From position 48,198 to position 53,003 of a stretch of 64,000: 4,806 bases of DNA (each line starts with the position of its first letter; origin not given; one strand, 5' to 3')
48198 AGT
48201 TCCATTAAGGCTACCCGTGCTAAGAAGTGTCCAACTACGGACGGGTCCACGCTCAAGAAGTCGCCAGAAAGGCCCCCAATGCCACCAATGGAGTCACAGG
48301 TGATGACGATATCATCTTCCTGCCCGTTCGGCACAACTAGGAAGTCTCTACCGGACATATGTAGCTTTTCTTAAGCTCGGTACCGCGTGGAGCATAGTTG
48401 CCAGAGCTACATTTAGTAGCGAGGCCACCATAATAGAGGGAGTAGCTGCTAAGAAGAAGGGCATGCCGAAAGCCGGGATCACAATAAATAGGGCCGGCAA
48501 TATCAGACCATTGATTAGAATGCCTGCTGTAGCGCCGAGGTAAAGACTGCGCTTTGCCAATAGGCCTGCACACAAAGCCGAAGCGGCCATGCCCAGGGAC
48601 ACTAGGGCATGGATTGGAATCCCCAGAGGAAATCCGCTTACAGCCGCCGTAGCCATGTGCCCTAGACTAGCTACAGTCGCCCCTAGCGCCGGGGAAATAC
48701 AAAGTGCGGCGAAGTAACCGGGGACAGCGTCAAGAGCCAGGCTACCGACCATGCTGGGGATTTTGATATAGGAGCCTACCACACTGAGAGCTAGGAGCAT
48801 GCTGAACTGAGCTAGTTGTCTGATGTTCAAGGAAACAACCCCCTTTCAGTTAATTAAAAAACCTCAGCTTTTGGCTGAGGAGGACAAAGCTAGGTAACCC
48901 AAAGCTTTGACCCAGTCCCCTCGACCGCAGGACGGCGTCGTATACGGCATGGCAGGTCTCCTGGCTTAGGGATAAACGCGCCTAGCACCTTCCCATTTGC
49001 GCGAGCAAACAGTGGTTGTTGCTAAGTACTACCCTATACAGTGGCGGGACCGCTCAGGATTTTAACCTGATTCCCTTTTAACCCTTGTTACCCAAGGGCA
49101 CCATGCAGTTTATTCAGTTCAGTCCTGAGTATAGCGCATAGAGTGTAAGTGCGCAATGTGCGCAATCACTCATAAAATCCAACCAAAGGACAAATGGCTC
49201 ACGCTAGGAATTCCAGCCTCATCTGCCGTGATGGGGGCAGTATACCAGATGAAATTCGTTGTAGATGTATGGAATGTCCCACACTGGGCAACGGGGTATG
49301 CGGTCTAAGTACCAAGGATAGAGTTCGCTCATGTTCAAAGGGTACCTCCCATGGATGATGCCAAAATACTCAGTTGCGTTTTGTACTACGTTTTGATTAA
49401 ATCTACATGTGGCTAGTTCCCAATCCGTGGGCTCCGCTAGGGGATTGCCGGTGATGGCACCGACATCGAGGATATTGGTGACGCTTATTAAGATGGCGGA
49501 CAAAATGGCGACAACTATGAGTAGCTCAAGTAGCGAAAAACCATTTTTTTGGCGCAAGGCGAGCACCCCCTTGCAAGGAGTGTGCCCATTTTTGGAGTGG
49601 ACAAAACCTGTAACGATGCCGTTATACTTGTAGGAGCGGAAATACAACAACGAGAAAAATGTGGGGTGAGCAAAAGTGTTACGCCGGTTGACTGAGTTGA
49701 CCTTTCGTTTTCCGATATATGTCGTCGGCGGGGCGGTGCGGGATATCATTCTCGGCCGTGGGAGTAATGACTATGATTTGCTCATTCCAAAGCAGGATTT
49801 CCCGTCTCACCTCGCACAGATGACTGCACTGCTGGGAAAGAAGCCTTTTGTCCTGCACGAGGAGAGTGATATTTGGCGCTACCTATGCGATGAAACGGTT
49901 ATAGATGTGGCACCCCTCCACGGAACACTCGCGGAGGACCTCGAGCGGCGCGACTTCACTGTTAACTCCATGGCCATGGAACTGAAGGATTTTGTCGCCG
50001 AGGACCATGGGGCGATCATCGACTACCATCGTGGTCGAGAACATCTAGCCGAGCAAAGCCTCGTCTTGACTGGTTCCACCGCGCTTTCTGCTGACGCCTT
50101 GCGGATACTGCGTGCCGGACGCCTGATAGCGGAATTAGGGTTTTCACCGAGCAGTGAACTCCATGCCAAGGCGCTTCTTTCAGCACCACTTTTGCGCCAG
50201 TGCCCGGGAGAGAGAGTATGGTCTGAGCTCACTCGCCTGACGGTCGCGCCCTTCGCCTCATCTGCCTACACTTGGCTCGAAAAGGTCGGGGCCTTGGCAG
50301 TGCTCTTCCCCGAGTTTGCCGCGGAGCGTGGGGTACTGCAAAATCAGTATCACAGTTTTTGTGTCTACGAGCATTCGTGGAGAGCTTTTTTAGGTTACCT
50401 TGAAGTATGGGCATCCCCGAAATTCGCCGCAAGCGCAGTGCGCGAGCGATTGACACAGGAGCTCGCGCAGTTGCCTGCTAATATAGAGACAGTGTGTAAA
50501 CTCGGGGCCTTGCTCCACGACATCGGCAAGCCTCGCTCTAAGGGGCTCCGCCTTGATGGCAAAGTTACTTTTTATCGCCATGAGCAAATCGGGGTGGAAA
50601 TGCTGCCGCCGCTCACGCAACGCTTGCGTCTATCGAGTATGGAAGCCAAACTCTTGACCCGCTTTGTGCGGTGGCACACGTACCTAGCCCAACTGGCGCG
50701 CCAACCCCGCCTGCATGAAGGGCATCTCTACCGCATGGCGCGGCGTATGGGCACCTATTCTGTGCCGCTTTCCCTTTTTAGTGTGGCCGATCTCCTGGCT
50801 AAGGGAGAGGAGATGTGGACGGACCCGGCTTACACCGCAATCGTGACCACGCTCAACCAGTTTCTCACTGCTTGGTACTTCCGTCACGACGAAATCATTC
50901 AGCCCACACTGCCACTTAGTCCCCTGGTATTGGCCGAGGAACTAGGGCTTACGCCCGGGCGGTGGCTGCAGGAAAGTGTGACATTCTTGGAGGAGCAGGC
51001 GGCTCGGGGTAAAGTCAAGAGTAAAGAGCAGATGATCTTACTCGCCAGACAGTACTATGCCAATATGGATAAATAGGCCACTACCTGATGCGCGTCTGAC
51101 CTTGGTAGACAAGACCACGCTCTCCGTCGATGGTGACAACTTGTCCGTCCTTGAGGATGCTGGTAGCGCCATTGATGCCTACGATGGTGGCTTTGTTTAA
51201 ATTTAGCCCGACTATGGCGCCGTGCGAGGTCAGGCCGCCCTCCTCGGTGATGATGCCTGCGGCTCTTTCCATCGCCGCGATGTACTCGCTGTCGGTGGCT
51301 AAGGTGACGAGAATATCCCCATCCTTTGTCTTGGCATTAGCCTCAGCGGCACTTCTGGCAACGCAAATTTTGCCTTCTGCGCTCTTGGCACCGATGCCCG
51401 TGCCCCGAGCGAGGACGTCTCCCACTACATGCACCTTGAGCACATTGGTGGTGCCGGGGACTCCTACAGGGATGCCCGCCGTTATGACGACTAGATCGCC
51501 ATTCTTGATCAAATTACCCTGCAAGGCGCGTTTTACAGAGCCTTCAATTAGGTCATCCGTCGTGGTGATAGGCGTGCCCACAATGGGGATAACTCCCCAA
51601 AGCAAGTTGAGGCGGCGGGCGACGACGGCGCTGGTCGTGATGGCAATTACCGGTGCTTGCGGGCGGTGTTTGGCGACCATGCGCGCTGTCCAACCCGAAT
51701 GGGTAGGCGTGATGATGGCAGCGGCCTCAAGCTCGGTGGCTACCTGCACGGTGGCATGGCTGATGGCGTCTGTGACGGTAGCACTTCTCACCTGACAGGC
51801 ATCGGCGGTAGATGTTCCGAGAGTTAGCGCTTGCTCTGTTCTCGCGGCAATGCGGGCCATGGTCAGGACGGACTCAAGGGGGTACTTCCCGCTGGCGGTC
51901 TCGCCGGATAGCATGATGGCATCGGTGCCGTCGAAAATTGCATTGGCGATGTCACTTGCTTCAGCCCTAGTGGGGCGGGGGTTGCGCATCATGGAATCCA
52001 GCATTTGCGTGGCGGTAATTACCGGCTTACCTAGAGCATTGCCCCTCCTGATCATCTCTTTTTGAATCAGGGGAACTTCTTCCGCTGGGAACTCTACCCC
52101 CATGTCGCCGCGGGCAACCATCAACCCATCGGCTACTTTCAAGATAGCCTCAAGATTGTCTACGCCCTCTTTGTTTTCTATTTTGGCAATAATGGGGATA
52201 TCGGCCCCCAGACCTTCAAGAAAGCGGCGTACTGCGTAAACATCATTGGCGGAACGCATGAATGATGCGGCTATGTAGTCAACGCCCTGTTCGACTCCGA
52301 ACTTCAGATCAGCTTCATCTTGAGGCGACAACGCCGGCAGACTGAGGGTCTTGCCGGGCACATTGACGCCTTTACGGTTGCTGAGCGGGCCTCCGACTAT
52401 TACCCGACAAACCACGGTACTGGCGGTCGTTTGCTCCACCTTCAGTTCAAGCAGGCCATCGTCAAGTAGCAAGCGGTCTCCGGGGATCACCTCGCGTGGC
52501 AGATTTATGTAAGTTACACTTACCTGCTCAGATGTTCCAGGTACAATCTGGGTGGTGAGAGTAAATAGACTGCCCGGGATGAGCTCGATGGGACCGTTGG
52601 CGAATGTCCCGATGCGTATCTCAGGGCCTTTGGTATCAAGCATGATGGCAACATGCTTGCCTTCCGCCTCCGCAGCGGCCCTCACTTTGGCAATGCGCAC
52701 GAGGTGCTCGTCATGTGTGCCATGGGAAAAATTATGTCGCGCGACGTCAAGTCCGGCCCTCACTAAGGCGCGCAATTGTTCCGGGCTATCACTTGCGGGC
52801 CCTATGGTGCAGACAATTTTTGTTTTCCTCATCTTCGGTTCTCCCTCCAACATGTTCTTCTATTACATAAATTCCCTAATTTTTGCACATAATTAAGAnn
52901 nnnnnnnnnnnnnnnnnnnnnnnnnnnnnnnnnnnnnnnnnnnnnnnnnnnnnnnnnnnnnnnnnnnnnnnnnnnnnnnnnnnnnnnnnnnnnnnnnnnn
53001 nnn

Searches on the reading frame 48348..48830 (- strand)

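Call 88: search_protein_families(library=pfam, proteins=[window:48348-48830:-], max_evalue=0.00001)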
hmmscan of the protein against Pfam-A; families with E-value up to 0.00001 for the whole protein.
window:48348-48830:- (160 aa): 1 family
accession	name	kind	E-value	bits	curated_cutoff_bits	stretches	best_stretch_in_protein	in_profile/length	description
PF12822.12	ECF_trnsprt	-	4.1e-11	43.6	30.7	1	4-147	1-164/169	ECF transporter, substrate-specific component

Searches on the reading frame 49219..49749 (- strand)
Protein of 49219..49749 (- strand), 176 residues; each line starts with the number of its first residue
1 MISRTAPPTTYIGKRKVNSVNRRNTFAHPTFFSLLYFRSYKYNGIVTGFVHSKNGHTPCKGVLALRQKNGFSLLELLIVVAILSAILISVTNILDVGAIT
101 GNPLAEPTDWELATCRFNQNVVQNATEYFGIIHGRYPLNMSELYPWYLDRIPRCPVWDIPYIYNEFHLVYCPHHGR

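Call 88: search_protein_families(library=pfam, proteins=[window:49219-49749:-], max_evalue=0.00001)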
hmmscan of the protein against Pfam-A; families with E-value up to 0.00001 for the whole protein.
window:49219-49749:- (176 aa): 1 family
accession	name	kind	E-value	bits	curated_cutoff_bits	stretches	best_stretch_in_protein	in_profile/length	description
PF07963.17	N_methyl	-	2.8e-06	27.1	21.2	1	66-90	2-26/27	Prokaryotic N-terminal methylation motif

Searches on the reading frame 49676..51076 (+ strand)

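Call 88: search_protein_families(library=pfam, proteins=[window:49676-51076:+], max_evalue=0.00001)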
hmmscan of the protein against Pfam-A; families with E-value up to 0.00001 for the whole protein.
window:49676-51076:+ (466 aa): 3 families
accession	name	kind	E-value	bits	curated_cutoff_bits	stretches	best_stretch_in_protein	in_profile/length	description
PF01743.26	PolyA_pol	-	3.7e-15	56.8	23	1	14-128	1-124/126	Poly A polymerase head domain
PF01966.28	HD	-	2.6e-08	34.6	22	1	269-348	22-93/116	HD domain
PF12627.12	PolyA_pol_RNAbd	-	2.9e-08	33.8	22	1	160-216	6-62/64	Probable RNA and SrmB- binding site of polymerase A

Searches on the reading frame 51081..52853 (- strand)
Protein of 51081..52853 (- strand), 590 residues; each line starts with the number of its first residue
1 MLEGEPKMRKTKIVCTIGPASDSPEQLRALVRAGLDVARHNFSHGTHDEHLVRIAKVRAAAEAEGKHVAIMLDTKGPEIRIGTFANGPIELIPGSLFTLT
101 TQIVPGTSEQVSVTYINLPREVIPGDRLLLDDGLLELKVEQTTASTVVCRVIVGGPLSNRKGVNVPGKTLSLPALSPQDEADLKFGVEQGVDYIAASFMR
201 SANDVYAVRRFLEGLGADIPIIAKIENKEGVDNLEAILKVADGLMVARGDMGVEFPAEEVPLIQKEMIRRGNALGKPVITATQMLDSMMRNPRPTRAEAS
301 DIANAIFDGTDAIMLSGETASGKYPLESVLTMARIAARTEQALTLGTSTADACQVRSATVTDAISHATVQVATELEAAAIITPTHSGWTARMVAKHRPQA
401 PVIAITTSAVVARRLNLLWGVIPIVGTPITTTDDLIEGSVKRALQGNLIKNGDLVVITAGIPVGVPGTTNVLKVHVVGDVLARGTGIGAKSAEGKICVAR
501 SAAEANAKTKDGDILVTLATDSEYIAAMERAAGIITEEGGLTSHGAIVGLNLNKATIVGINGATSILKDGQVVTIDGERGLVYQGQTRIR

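Call 88: search_protein_families(library=pfam, proteins=[window:51081-52853:-], max_evalue=0.00001)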
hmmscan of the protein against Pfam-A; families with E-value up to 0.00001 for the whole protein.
window:51081-52853:- (590 aa): 3 families
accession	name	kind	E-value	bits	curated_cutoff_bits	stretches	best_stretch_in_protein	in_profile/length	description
PF00224.27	PK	-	7.2e-134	446.4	30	1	8-329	1-328/328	Pyruvate kinase, barrel domain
PF02887.21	PK_C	-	4.4e-39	133.6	28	1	362-475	1-114/114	Pyruvate kinase, alpha/beta domain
PF00391.29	PEP-utilizers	-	8.9e-23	80.1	23.1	1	510-580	2-72/72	PEP-utilising enzyme, mobile domain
